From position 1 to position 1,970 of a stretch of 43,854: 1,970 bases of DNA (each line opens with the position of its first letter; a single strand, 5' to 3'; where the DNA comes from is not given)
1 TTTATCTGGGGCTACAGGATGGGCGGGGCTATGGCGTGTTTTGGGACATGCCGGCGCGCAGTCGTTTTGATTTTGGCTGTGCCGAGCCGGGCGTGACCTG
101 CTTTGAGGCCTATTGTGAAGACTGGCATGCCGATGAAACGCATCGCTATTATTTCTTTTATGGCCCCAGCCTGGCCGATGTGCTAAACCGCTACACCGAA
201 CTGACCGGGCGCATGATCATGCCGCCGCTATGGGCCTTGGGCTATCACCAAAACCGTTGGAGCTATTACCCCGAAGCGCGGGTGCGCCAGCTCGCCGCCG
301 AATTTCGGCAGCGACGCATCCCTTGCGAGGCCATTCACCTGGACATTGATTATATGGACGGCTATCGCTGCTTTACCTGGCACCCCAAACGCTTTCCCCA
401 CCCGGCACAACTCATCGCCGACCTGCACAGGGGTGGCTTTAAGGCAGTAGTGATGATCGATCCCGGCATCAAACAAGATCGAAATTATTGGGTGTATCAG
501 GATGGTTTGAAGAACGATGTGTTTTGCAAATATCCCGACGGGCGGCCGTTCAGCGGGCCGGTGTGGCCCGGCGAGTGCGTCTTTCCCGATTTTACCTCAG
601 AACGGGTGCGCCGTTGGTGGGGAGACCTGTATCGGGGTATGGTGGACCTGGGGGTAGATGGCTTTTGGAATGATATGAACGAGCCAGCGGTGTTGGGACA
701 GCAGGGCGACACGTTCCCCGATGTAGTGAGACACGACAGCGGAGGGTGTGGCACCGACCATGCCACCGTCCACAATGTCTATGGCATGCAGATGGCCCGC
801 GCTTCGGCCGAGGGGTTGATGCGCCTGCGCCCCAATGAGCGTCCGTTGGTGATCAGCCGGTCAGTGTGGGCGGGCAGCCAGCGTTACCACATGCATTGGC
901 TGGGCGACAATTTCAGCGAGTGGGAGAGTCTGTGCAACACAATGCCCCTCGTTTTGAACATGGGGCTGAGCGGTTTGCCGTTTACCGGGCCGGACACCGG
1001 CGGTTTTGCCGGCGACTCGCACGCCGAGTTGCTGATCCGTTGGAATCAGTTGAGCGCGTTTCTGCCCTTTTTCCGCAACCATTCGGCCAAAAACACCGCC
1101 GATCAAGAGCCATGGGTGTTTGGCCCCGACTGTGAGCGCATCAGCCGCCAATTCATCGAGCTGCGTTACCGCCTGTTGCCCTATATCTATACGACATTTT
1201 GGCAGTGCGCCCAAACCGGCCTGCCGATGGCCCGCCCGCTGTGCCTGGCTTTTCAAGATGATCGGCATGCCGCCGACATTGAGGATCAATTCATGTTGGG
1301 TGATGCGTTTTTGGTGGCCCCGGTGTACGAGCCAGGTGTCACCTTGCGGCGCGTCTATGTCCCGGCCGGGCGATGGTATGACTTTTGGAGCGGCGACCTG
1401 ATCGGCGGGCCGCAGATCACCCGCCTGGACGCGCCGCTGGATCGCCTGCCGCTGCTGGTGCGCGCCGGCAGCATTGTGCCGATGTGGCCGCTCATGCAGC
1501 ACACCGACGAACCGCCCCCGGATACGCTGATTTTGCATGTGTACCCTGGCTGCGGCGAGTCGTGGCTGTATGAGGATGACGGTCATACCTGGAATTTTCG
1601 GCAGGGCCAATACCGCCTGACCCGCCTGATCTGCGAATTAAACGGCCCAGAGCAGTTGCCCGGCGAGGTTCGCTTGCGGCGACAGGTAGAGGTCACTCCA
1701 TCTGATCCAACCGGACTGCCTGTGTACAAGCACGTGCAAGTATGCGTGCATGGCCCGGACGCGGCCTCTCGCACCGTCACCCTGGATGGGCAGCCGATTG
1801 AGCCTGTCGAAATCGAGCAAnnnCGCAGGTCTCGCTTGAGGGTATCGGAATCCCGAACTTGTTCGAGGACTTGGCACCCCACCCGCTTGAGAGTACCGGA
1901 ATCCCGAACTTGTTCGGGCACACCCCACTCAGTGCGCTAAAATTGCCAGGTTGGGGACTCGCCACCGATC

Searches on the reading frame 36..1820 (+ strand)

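Call 62: search_protein_families(library=pfam, proteins=[window:36-1820:+], max_evalue=0.00001)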
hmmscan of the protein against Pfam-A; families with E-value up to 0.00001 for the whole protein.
window:36-1820:+ (595 aa): 3 families
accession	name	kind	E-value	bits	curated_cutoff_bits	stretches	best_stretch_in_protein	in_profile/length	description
PF01055.32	Glyco_hydro_31_2nd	-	1.2e-125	419.7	23.5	1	61-386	2-327/328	Glycosyl hydrolases family 31 TIM-barrel domain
PF21365.3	Glyco_hydro_31_3rd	-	9.1e-28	97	24.4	1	395-481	1-87/87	Glycosyl hydrolase family 31 C-terminal domain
PF17137.9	DUF5110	-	1.8e-08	34.8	27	1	497-537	1-41/71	Domain of unknown function (DUF5110)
